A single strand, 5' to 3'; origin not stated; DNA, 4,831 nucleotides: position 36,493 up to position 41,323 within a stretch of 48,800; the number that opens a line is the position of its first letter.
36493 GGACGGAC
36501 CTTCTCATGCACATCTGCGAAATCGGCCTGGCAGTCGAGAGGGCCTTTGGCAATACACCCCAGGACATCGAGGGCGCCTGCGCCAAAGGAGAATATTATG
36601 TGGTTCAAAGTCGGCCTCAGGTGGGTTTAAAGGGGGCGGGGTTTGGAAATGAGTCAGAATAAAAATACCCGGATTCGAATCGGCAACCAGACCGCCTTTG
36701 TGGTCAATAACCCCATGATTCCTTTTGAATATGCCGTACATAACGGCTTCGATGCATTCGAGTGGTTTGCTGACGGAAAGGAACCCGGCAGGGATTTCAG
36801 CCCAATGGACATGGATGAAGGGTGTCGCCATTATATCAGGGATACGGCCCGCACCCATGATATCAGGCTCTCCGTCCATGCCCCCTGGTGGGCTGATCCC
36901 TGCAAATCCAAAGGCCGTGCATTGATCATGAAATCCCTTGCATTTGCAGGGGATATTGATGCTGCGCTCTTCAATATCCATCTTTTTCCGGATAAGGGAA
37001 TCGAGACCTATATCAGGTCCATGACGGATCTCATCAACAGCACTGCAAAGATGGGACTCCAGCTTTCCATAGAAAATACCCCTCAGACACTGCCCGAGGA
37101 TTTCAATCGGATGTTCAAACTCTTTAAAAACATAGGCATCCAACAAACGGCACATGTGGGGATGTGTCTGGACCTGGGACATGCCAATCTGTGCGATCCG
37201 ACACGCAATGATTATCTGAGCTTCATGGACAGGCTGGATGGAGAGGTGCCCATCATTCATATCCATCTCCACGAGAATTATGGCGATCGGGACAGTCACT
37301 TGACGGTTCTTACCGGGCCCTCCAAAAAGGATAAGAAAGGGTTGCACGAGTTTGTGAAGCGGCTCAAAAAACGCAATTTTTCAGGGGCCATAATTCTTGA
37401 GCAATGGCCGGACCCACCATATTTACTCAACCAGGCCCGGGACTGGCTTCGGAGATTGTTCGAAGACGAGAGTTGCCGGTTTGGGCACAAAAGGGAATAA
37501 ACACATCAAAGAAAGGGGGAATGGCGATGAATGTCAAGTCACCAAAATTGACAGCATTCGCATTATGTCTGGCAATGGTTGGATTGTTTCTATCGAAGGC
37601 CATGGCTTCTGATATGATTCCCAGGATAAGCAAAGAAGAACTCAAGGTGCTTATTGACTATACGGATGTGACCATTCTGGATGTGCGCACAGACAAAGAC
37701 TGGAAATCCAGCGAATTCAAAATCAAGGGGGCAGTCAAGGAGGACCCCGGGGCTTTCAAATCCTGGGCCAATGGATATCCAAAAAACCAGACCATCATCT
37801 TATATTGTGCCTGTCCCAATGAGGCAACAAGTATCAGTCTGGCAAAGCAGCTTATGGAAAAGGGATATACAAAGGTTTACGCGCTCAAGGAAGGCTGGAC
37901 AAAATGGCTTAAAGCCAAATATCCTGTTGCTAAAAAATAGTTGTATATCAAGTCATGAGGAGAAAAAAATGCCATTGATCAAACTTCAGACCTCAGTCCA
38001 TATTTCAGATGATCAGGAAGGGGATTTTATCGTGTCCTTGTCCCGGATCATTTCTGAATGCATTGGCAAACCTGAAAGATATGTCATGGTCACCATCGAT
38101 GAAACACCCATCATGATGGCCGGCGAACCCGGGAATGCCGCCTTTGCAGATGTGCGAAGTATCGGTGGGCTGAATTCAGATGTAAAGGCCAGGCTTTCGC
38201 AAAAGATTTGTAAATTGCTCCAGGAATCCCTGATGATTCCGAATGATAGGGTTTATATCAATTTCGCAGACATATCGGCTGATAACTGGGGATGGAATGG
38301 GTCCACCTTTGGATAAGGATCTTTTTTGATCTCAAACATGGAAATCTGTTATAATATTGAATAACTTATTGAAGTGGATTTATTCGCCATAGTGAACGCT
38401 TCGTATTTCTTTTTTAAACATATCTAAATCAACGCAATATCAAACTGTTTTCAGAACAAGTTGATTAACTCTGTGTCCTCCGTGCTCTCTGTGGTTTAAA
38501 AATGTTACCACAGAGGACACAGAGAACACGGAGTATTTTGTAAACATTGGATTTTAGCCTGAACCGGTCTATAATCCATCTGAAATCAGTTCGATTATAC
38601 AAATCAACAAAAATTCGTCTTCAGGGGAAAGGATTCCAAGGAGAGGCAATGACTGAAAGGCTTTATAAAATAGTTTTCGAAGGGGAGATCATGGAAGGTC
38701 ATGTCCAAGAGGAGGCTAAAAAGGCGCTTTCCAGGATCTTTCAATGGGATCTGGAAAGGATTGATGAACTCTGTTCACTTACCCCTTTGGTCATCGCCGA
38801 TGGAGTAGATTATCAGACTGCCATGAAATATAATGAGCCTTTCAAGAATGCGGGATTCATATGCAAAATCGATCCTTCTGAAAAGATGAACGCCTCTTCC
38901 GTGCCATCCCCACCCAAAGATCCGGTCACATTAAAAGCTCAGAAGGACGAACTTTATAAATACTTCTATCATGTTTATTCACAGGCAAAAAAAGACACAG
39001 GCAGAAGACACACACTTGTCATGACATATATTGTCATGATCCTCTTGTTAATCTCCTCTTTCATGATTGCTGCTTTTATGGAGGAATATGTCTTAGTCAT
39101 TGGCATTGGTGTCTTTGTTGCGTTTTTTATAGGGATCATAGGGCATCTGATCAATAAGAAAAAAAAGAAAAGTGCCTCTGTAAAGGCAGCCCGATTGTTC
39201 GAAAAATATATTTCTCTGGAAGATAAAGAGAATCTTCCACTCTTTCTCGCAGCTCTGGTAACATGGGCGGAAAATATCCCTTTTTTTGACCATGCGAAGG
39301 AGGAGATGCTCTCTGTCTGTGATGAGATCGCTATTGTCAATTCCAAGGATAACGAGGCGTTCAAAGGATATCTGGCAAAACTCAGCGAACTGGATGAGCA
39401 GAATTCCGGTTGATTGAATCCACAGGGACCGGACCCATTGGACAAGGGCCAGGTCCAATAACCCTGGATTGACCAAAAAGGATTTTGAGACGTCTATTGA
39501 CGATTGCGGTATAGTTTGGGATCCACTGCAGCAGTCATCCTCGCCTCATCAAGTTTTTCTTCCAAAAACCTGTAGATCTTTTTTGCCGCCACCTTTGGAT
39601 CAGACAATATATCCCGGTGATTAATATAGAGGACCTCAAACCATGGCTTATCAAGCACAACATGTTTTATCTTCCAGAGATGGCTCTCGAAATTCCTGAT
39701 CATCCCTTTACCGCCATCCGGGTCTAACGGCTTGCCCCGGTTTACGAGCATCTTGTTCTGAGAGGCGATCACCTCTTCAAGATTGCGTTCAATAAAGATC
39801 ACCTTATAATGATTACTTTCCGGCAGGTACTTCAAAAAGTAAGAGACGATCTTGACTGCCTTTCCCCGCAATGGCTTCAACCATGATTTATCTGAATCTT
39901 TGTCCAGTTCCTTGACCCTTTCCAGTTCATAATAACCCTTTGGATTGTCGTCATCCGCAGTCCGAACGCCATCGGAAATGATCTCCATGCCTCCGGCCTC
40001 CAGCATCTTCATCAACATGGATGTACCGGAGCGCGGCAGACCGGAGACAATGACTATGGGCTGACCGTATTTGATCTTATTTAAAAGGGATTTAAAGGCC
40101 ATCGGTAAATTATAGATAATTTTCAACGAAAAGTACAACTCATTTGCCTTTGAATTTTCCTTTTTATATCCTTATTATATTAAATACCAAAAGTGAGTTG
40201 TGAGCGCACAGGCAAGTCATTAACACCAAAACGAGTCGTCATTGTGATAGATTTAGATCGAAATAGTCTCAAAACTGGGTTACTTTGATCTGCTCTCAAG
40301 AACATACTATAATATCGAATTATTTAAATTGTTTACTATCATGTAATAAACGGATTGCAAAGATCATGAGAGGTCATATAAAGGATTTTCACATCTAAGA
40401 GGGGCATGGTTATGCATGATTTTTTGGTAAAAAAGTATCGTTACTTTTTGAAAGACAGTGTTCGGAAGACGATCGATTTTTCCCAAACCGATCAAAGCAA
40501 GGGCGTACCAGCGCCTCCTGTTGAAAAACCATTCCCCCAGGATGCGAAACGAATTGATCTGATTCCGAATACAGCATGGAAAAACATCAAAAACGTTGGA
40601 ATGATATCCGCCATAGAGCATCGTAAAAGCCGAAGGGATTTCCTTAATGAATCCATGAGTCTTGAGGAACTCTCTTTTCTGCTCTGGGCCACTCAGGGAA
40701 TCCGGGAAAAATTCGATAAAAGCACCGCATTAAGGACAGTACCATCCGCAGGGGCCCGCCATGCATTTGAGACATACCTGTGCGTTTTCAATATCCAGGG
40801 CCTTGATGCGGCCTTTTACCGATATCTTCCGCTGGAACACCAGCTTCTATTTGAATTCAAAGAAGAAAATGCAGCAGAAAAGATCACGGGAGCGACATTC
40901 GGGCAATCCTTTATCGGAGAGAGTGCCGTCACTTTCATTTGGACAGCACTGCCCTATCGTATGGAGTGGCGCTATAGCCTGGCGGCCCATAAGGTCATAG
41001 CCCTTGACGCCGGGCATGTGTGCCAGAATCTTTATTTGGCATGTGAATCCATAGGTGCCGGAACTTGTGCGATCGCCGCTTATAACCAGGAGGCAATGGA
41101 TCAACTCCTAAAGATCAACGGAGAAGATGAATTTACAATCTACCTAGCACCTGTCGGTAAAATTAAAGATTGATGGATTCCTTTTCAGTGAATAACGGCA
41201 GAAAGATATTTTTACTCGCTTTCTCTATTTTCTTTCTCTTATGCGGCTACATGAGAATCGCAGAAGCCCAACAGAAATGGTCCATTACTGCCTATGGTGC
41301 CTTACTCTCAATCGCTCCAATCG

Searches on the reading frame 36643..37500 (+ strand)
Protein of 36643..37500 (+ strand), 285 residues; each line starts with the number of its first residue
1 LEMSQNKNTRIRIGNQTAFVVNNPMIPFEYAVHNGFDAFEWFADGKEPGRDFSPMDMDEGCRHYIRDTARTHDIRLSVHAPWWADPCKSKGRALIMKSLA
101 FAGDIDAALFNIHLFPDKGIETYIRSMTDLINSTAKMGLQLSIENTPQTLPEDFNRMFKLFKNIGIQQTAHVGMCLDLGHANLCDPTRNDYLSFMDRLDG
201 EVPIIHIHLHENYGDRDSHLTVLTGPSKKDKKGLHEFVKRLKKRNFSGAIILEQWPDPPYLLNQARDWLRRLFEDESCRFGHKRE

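Call 45: search_protein_families(library=pfam, proteins=[window:36643-37500:+], max_evalue=0.0001)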
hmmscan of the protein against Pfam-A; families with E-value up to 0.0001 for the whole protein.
window:36643-37500:+ (285 aa): 1 family
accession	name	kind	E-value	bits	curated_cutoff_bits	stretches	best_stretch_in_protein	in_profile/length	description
PF01261.30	AP_endonuc_2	-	2.7e-24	86.7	31.1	1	28-271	1-248/249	Xylose isomerase-like TIM barrel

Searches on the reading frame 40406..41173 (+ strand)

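Call 45: search_protein_families(library=pfam, proteins=[window:40406-41173:+], max_evalue=0.0001)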
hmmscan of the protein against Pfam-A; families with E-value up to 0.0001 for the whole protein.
window:40406-41173:+ (255 aa): 1 family
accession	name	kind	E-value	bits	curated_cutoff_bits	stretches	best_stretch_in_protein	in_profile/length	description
PF00881.29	Nitroreductase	-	2.8e-25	89.9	23.5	1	70-252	1-167/167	Nitroreductase family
